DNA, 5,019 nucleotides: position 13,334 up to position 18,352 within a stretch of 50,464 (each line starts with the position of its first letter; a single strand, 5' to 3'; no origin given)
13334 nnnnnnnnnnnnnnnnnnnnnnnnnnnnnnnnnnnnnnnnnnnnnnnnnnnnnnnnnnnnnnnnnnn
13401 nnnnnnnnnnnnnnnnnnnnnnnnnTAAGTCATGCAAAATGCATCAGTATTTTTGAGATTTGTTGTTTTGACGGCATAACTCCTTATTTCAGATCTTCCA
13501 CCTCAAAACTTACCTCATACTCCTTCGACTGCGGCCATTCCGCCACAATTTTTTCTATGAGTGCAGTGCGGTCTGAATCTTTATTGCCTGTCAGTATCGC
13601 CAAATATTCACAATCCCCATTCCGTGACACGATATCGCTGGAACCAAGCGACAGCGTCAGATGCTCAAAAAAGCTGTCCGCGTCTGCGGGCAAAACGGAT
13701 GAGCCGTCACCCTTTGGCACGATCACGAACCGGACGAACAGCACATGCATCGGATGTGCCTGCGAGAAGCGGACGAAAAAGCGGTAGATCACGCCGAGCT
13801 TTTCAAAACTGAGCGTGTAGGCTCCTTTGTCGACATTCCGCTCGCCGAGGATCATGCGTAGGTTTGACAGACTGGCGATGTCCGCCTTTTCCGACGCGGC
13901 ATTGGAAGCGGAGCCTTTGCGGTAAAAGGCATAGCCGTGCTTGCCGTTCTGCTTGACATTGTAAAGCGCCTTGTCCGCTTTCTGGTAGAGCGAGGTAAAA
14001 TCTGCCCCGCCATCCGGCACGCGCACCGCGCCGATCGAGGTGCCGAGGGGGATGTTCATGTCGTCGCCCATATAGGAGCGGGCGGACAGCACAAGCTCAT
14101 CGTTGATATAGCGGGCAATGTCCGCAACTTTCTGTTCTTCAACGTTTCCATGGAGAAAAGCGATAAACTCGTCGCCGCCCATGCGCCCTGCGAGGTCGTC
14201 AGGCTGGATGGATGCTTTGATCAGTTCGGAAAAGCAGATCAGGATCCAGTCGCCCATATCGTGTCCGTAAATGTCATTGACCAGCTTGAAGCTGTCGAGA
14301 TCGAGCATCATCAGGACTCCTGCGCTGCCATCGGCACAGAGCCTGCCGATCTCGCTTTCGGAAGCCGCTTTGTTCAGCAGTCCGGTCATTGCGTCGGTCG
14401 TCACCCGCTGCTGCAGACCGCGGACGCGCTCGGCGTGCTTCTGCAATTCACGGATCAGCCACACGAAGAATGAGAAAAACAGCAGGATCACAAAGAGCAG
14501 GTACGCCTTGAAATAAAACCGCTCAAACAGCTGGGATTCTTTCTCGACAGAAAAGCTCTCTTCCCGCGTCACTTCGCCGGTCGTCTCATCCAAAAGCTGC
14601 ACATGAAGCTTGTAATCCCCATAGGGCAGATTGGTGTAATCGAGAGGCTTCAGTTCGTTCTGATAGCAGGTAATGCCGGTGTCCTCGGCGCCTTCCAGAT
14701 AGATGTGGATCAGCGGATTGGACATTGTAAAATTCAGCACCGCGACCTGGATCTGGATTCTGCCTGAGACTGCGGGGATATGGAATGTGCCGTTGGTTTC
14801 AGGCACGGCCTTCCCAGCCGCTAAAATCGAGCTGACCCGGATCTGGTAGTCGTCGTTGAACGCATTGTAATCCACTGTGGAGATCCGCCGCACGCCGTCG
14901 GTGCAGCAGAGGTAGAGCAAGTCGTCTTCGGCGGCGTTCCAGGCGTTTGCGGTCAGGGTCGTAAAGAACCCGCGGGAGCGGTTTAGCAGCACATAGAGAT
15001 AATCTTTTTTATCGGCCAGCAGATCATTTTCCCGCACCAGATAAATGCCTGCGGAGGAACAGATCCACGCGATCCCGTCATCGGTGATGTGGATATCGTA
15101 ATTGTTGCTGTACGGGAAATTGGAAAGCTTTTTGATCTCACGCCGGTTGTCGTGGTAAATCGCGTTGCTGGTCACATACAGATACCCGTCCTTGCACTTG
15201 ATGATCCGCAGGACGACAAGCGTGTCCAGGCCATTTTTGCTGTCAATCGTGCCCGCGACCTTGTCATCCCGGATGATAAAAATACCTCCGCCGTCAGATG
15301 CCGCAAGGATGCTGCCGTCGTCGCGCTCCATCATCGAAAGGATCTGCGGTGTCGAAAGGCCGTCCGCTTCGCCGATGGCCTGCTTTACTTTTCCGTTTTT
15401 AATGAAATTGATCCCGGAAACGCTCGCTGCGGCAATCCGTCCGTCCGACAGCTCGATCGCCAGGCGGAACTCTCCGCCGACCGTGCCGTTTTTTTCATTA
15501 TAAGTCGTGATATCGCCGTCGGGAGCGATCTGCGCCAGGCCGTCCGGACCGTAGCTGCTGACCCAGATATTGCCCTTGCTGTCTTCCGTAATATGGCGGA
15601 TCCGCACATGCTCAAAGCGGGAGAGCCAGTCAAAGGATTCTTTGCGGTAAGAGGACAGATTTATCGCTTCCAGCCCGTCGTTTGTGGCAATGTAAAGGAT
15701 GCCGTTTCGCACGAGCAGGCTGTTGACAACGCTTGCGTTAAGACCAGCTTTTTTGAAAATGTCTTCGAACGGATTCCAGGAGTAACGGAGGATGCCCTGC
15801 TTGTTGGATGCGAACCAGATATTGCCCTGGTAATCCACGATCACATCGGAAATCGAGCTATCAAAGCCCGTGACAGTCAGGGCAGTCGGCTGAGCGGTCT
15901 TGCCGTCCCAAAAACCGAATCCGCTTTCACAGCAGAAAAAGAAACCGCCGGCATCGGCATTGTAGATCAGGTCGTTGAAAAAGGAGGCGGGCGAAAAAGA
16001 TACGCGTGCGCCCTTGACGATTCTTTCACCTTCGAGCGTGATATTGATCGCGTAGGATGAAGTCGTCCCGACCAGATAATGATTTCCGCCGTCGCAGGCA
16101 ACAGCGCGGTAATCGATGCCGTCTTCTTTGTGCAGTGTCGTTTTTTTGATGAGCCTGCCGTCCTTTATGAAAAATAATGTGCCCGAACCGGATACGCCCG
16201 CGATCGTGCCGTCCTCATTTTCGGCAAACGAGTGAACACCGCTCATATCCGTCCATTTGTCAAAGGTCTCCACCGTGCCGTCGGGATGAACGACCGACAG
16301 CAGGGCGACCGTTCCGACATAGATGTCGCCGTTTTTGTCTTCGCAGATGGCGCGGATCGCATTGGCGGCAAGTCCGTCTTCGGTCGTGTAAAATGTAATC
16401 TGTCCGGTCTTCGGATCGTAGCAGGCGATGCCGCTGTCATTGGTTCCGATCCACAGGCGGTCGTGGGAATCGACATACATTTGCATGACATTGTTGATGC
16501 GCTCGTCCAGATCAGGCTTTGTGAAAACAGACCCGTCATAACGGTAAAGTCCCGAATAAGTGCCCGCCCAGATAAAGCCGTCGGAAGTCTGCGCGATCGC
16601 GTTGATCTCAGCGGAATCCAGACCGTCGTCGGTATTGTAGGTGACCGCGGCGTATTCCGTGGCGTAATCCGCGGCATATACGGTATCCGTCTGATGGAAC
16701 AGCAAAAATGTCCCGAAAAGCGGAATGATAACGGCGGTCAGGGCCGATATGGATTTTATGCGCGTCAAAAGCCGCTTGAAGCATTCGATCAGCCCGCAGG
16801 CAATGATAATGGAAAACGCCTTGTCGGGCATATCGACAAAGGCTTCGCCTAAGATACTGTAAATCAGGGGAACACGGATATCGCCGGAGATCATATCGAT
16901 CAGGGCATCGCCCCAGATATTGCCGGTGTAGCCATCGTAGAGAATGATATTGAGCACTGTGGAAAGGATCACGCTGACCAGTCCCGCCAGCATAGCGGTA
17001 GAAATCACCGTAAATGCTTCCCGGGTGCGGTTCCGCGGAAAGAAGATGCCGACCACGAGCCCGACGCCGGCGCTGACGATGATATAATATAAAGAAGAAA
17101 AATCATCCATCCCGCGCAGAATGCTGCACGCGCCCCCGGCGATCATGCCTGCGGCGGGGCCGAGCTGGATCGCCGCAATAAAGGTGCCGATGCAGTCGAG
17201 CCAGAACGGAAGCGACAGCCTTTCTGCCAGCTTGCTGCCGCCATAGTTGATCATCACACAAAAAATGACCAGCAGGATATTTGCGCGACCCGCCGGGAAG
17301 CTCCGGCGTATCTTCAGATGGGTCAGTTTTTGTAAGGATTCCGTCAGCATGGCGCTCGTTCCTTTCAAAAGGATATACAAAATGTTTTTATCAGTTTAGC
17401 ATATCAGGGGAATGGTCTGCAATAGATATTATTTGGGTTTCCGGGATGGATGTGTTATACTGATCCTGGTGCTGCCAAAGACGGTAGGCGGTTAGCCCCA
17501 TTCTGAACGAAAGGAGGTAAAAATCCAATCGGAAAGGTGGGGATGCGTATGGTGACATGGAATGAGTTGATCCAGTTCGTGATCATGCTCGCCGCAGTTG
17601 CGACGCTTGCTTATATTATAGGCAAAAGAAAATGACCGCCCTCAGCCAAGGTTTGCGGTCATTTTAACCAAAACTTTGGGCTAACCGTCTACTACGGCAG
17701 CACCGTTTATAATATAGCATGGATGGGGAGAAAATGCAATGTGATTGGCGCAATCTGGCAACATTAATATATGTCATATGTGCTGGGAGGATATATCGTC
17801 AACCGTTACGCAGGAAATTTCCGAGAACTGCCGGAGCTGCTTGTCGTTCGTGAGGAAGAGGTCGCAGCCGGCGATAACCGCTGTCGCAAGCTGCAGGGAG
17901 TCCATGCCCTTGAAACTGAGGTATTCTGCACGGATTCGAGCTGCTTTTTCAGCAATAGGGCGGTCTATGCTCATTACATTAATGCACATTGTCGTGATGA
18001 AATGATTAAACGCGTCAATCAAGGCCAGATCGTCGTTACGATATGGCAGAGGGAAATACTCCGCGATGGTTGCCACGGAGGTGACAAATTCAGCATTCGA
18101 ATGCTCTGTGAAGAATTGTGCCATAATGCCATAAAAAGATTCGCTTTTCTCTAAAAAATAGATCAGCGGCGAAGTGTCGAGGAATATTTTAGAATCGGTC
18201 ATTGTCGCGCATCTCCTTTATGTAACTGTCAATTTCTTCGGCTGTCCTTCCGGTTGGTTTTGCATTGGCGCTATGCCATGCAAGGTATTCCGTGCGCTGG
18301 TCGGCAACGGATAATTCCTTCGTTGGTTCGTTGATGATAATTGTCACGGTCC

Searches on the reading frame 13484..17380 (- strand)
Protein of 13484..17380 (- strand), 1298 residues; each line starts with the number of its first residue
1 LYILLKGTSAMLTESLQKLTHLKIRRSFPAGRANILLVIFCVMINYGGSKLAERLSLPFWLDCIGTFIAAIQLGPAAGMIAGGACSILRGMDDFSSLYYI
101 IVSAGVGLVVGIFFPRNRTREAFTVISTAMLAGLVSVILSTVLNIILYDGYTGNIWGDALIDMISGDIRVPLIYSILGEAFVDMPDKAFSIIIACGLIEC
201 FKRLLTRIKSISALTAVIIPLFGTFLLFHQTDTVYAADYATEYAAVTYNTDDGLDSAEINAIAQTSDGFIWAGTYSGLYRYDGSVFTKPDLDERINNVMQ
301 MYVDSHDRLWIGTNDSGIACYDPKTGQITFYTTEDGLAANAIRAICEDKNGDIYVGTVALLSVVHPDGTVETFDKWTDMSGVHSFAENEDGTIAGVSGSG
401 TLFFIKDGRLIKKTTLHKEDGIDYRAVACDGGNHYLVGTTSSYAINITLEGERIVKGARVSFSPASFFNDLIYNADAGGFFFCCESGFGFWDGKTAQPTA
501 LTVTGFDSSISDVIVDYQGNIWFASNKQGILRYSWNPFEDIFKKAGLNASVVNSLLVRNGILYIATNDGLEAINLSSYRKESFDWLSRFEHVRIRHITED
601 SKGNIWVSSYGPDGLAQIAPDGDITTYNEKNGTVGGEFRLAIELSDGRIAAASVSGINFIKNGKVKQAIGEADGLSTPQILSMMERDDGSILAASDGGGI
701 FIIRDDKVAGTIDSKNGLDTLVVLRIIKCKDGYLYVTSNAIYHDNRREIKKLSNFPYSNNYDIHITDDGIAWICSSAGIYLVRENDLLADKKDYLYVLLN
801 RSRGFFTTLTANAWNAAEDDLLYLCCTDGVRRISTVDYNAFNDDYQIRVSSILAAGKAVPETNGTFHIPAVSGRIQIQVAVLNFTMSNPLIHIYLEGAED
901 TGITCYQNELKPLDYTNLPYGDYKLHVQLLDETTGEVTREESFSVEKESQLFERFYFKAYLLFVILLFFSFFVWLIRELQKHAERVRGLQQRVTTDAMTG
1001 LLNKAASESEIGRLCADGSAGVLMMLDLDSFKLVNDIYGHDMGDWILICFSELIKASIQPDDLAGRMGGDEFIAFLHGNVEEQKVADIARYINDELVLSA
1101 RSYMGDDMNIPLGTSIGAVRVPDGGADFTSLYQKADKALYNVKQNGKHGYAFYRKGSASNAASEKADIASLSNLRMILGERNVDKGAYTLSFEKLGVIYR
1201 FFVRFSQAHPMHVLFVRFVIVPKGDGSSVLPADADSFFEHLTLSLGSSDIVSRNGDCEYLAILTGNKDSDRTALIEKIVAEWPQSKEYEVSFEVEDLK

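Call 34: search_protein_families(library=pfam, proteins=[window:13484-17380:-], max_evalue=0.001)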
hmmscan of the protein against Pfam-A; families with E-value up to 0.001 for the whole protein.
window:13484-17380:- (1298 aa): 6 families
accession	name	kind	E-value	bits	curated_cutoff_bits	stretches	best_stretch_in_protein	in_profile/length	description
PF00990.26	GGDEF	-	5e-33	114.6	23.8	1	994-1147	2-159/161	Diguanylate cyclase, GGDEF domain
PF07494.17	Reg_prop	-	8.7e-26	87.1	20.4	1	336-357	1-22/24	Two component regulator propeller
PF16819.11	DUF5074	-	4.3e-07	29.7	27.2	1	630-758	92-217/353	Domain of unknown function (DUF5074)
PF08450.18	SGL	-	1.2e-05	25.5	26.3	0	471-527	45-105/246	SMP-30/Gluconolactonase/LRE-like region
PF07694.17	5TM-5TMR_LYT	-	0.00055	20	24.6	0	35-149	23-135/169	5TMR of 5TMR-LYT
PF07155.17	ECF-ribofla_trS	-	0.00078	19.9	26.7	0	66-147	43-129/172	ECF-type riboflavin transporter, S component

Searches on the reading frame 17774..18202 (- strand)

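Call 5: search_protein_families(library=pfam, proteins=[window:17774-18202:-], max_evalue=0.01)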
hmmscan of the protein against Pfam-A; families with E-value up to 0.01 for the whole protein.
window:17774-18202:- (142 aa): 1 family
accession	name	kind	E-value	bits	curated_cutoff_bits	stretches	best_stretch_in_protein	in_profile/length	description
PF01850.27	PIN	-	9.2e-14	52.5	23.6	1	6-127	1-118/120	PIN domain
